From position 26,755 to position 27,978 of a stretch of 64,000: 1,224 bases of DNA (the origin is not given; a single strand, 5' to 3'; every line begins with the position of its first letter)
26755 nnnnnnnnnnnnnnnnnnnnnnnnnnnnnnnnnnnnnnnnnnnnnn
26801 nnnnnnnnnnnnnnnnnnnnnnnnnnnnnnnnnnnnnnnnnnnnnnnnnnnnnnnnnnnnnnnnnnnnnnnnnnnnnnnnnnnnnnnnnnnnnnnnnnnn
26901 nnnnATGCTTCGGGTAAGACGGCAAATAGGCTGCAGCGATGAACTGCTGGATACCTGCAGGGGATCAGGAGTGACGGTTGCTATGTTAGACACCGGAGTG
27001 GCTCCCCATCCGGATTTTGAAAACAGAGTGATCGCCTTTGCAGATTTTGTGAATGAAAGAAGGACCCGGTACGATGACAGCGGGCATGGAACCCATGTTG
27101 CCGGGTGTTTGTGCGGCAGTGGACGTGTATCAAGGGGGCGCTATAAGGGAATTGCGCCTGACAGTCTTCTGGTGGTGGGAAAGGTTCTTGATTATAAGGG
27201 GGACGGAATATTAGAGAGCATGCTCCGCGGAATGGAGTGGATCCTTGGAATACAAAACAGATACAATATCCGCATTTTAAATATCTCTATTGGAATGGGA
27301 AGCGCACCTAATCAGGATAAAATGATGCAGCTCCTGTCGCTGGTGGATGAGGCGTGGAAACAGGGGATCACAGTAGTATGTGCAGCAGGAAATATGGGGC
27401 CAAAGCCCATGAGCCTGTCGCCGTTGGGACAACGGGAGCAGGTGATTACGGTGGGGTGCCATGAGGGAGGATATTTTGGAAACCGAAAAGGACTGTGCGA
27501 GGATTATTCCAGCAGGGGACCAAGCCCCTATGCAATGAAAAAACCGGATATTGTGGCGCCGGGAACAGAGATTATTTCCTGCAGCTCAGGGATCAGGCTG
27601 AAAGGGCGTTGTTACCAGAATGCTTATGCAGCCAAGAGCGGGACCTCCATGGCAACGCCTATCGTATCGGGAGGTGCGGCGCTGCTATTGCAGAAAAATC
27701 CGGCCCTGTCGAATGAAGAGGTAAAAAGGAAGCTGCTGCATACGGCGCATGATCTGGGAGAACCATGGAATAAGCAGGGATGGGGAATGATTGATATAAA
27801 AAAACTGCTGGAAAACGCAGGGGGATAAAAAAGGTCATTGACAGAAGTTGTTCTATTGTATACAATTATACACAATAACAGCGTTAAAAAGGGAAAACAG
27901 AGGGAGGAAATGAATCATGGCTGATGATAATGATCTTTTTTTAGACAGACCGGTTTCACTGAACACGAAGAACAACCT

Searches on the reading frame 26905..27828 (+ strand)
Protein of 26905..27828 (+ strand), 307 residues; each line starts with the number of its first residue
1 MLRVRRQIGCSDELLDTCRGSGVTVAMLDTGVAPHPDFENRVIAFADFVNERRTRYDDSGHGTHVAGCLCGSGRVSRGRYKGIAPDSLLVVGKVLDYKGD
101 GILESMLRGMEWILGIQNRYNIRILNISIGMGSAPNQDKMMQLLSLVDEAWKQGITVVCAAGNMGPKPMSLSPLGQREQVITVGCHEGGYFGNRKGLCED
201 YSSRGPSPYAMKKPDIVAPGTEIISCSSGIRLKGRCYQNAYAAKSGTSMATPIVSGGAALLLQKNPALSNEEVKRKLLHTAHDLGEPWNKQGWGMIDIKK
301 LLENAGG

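Call 5: search_protein_families(library=pfam, proteins=[window:26905-27828:+])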
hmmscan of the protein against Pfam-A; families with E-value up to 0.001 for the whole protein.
window:26905-27828:+ (307 aa): 1 family
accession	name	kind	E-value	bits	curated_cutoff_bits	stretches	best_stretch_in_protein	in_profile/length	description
PF00082.27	Peptidase_S8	-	3.4e-51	174.7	21.8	1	20-294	1-288/288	Subtilase family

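Call 6: search_protein_families(library=ncbifam, proteins=[window:26905-27828:+])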
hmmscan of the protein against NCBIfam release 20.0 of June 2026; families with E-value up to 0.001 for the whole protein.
window:26905-27828:+ (307 aa): 9 families
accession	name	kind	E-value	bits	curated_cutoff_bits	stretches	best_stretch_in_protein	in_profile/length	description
TIGR03921.1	T7SS_mycosin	equivalog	4e-41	141.3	278.75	1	16-302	8-285/353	type VII secretion-associated serine protease mycosin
NF040809.1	germ_prot_CspBA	exception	1.6e-16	59.2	1250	2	175-300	400-520/1099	bifunctional germination protease/germinant receptor pseudoprotease CspBA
NF042956.1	IteS_antiphage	equivalog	3.4e-16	58.7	900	1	23-281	257-533/747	S8 family anti-phage peptidase IteS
NF040808.2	CspC_non_triad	exception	1.1e-15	57.1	675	2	50-166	158-279/556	bile acid germinant receptor pseudoprotease CspC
NF033595.1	denti_PrtP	equivalog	6.6e-14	51.4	300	1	216-298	414-498/606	dentilisin complex serine proteinase subunit PrtP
NF051851.1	AtpSerPepEprS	equivalog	7.8e-10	37.4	1700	1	231-305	287-366/988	autotransporter serine peptidase EprS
NF049966.1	QH_SP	equivalog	1.8e-09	37.3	165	1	25-165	2-126/219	subtilisin-like serine protease QhpE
NF040553.1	SGO_0316_fam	subfamily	1.4e-08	32.9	1400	0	53-165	352-465/1486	SGO_0316/SGO_0317 family LPXTG-anchored serine peptidase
TIGR03895.1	protease_PatA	subfamily_domain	2.3e-07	30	421.05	1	105-282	39-201/606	PatA/PatG family cyanobactin maturation protease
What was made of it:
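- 26905..27828 (+): Boundary: upstream co-oriented S8 subtilase gene. It is not conserved next to the operon in other species. Calls 5 and 6.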
